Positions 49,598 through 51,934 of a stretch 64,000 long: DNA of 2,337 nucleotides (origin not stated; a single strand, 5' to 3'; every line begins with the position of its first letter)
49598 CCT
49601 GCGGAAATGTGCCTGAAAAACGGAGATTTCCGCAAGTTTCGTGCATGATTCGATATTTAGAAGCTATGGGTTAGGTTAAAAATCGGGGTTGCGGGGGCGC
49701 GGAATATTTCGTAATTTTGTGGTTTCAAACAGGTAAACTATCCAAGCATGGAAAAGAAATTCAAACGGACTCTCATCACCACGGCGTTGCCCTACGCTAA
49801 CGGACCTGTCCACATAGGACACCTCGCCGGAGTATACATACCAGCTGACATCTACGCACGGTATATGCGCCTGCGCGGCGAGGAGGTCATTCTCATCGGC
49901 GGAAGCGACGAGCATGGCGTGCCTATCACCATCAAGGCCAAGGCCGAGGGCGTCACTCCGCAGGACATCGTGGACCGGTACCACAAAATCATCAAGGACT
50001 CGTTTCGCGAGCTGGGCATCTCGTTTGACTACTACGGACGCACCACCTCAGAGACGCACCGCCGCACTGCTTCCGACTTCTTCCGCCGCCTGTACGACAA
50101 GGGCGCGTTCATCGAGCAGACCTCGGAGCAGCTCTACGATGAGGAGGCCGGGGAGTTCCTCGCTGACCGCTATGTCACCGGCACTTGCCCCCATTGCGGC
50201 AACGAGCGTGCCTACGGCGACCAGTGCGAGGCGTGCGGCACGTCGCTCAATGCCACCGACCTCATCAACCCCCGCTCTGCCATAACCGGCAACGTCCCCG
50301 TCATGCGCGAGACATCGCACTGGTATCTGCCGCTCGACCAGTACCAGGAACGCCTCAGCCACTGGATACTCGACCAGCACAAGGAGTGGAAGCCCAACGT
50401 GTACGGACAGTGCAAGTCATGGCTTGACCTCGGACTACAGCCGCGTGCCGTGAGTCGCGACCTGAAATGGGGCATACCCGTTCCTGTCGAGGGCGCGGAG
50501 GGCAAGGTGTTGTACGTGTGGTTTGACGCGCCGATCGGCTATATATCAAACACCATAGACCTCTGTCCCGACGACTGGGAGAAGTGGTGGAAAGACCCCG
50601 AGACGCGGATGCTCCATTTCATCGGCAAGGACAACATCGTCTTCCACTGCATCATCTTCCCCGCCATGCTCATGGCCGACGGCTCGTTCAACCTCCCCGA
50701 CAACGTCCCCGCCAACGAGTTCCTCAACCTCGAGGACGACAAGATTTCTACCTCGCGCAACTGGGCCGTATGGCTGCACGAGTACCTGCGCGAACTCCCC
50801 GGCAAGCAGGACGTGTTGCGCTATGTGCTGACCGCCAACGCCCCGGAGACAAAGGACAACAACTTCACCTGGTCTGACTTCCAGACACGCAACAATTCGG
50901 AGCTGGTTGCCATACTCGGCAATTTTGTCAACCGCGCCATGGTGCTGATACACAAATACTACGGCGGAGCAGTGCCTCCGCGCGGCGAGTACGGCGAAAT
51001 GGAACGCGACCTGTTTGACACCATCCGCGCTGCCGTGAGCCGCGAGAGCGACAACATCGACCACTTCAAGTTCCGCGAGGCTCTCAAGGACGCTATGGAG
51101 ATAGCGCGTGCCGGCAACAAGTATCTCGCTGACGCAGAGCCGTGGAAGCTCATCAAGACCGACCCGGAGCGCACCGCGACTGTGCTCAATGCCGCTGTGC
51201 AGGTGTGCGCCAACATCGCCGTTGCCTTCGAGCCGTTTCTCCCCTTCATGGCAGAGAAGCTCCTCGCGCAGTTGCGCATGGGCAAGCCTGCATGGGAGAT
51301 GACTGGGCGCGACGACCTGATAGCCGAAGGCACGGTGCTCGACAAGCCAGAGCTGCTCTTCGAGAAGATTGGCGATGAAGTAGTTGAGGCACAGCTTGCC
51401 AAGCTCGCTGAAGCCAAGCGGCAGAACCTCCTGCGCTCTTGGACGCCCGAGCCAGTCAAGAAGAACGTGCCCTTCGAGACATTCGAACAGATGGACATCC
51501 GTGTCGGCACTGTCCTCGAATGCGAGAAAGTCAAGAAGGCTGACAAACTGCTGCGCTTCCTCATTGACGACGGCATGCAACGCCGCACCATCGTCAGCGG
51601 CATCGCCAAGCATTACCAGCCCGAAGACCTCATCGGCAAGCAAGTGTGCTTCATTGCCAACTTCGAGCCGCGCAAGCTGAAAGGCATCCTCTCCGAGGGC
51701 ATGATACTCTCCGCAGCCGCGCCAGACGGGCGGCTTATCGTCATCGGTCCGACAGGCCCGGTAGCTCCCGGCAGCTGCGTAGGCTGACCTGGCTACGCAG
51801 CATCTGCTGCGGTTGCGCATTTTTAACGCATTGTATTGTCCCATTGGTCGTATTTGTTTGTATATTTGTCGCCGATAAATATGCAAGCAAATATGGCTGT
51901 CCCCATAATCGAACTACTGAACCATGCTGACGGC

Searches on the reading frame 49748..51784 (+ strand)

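Call 72: search_protein_families(library=pfam, proteins=[window:49748-51784:+], max_evalue=0.001)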
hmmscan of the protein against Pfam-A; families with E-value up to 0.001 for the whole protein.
window:49748-51784:+ (679 aa): 5 families
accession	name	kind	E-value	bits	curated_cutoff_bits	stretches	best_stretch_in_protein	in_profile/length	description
PF09334.17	tRNA-synt_1g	-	1.6e-161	537.9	20.1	1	9-398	2-391/391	tRNA synthetases class I (M)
PF01588.26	tRNA_bind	-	7e-27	93.8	27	1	584-676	1-95/96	Putative tRNA binding domain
PF19303.5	Anticodon_3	-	4.5e-24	85.5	23.5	1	409-554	1-148/152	Anticodon binding domain of methionyl tRNA ligase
PF00133.28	tRNA-synt_1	-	7.3e-15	55.1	22.7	1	8-247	25-245/414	tRNA synthetases class I (I, L, M and V)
PF08264.19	Anticodon_1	-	3.7e-06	27.3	25.1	1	426-515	8-89/148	Anticodon-binding domain of tRNA ligase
